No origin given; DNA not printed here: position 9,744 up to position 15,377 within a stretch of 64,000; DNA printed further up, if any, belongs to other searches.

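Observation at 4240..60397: GTAG-headed palindromic (REP-like) repeat family with compensatory stem variation fills the intergenic DNA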

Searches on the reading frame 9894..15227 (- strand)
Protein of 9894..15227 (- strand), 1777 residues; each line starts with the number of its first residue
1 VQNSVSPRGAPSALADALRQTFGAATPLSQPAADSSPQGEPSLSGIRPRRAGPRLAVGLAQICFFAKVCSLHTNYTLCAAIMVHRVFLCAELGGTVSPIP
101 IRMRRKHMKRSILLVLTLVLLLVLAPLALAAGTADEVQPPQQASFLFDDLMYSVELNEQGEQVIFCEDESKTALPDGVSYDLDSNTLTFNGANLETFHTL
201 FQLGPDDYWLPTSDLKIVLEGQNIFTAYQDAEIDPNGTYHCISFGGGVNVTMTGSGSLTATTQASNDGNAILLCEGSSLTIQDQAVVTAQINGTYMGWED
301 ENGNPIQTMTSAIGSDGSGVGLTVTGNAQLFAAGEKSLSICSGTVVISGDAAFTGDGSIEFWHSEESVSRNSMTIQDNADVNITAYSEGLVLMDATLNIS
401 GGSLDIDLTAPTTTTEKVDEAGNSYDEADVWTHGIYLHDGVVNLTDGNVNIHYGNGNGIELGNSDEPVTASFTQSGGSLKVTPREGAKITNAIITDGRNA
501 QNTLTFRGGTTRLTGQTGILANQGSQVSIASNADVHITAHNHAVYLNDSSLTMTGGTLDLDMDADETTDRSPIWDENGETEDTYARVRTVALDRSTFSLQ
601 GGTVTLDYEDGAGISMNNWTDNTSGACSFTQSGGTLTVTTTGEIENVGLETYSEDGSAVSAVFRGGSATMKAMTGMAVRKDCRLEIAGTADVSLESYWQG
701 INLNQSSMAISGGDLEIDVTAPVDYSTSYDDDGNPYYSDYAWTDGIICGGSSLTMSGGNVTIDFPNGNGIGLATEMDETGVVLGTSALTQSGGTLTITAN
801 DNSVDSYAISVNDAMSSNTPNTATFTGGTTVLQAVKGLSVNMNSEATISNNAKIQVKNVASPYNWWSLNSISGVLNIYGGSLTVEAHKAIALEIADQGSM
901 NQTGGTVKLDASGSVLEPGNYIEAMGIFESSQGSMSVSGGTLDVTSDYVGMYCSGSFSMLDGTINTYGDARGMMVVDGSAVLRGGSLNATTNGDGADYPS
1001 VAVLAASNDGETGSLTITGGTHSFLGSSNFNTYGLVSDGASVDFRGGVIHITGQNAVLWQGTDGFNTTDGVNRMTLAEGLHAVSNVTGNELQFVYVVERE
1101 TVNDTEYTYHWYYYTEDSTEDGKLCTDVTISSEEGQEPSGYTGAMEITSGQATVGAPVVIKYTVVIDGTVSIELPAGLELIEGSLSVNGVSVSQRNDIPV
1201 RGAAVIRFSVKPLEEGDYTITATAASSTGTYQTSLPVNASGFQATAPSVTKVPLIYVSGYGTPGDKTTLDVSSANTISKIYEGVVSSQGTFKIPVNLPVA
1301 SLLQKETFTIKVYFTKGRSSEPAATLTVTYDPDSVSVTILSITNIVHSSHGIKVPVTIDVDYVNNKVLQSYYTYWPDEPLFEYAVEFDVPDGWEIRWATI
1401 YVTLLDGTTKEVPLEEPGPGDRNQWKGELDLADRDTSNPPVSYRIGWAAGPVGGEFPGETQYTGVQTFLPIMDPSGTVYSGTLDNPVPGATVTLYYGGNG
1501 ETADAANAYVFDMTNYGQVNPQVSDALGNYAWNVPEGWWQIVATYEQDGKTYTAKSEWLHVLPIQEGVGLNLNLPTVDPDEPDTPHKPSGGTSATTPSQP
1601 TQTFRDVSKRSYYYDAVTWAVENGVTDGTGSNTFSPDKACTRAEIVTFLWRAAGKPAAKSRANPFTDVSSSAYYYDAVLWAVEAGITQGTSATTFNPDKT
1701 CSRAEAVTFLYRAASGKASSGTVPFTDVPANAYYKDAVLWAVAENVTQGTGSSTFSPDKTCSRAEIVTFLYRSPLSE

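Call 74: search_protein_families(library=pfam, proteins=[window:9894-15227:-], max_evalue=0.00001)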
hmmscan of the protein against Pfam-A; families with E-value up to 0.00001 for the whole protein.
window:9894-15227:- (1777 aa): 1 family
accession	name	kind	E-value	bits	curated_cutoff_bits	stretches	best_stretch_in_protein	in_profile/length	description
PF00395.25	SLH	-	1.7e-37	127.6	20.8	3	1664-1706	1-43/44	S-layer homology domain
